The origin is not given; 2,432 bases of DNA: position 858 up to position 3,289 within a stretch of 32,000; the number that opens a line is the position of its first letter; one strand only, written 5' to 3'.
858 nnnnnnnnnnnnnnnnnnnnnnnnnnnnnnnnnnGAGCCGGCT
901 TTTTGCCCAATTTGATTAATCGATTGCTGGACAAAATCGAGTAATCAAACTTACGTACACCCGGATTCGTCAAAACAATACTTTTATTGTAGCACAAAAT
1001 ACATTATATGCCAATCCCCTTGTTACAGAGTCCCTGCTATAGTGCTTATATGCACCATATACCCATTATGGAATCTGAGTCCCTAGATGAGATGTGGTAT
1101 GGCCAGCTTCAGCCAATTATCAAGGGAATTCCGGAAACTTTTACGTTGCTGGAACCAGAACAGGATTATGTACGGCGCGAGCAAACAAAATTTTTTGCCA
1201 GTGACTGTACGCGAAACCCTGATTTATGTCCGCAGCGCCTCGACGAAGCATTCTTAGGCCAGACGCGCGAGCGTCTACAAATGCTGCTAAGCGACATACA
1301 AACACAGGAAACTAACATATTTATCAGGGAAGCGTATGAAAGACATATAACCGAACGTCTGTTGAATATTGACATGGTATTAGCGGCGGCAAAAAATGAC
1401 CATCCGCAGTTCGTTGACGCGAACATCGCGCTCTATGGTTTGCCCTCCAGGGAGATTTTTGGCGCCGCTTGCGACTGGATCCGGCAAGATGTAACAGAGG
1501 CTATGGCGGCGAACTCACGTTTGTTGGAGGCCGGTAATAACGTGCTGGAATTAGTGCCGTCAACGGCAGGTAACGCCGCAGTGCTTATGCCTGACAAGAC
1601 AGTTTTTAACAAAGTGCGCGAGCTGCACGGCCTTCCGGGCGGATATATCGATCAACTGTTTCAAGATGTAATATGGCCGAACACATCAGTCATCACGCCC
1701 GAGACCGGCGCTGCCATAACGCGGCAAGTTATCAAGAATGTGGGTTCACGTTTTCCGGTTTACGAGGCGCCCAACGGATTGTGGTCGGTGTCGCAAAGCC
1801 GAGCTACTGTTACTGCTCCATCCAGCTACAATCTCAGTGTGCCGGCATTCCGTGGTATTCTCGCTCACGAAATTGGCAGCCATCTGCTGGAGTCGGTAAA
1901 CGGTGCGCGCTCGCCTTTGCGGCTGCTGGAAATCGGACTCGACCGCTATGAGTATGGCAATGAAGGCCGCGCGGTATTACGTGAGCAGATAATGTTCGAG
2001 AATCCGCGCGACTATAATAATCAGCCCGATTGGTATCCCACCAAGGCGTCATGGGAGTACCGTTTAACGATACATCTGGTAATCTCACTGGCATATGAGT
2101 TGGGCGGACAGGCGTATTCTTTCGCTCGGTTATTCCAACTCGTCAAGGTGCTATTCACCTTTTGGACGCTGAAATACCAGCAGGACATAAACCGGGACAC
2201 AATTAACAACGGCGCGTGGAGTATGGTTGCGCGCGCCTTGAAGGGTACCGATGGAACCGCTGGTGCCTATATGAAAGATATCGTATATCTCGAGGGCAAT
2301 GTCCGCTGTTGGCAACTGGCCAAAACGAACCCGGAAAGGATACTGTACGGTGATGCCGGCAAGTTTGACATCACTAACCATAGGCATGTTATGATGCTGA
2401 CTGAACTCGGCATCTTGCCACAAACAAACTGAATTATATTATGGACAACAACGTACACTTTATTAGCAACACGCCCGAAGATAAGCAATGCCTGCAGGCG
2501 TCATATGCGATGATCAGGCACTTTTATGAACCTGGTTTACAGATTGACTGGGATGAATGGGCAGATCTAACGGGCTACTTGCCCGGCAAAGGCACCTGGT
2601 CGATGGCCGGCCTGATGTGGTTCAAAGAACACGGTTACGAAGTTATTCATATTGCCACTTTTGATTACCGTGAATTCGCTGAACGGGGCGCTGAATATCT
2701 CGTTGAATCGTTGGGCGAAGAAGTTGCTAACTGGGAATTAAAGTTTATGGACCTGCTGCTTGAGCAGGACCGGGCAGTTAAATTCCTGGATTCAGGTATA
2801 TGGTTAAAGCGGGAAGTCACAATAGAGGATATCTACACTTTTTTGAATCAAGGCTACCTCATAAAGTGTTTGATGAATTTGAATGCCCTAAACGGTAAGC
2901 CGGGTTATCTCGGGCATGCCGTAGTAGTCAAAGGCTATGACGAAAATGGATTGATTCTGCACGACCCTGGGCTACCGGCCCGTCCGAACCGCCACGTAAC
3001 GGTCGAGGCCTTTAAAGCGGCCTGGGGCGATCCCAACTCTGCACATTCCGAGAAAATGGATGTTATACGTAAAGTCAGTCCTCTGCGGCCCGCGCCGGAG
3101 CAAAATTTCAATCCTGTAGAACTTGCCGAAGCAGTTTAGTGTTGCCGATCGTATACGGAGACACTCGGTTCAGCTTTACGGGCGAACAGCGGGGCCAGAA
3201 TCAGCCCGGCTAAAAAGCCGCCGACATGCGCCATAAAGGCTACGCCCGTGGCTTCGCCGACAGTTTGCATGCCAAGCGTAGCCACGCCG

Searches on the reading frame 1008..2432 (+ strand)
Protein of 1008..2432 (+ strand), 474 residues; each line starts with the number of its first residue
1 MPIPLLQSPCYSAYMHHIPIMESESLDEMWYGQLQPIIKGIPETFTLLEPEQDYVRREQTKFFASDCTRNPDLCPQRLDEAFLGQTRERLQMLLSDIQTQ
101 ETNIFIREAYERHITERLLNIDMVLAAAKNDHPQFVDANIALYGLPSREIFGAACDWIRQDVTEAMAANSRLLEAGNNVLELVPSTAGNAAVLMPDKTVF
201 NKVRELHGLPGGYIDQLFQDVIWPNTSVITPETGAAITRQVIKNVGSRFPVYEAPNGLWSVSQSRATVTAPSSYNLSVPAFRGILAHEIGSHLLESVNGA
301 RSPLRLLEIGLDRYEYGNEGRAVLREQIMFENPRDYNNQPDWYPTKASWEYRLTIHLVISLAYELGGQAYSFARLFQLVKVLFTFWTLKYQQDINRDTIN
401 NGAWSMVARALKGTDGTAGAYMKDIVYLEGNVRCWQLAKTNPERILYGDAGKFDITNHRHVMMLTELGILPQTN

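Call 11: search_protein_families(library=pfam, proteins=[window:1008-2432:+], max_evalue=0.01)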
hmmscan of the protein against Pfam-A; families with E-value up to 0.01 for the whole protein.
window:1008-2432:+ (474 aa): 1 family
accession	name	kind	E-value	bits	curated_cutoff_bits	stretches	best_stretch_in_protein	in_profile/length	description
PF08014.17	MATCAP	-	5.9e-18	65.4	27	2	268-330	159-222/365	Microtubule-associated tyrosine carboxypeptidase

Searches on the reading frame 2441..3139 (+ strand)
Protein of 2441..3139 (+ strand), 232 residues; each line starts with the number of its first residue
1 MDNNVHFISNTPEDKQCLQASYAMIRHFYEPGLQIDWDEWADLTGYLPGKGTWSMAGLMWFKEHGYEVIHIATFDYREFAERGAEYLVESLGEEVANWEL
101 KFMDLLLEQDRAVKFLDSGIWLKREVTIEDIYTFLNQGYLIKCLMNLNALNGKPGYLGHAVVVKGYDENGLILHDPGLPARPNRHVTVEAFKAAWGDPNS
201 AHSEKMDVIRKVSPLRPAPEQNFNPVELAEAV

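Call 11: search_protein_families(library=pfam, proteins=[window:2441-3139:+], max_evalue=0.01)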
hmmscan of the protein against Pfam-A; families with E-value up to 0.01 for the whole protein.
window:2441-3139:+ (232 aa): 4 families
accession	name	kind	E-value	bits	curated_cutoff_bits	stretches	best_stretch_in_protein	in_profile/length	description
PF13529.12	Peptidase_C39_2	-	2e-07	32.1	24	1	122-176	83-142/143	Peptidase_C39 like family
PF11814.14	DUF3335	-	0.0023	17.9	25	1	106-181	96-170/206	Peptidase_C39 like family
PF03412.21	Peptidase_C39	-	0.0028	17.9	22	0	154-195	83-121/133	Peptidase C39 family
PF09778.15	Guanylate_cyc_2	-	0.0092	15.8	28.1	0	144-195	148-200/212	Guanylylate cyclase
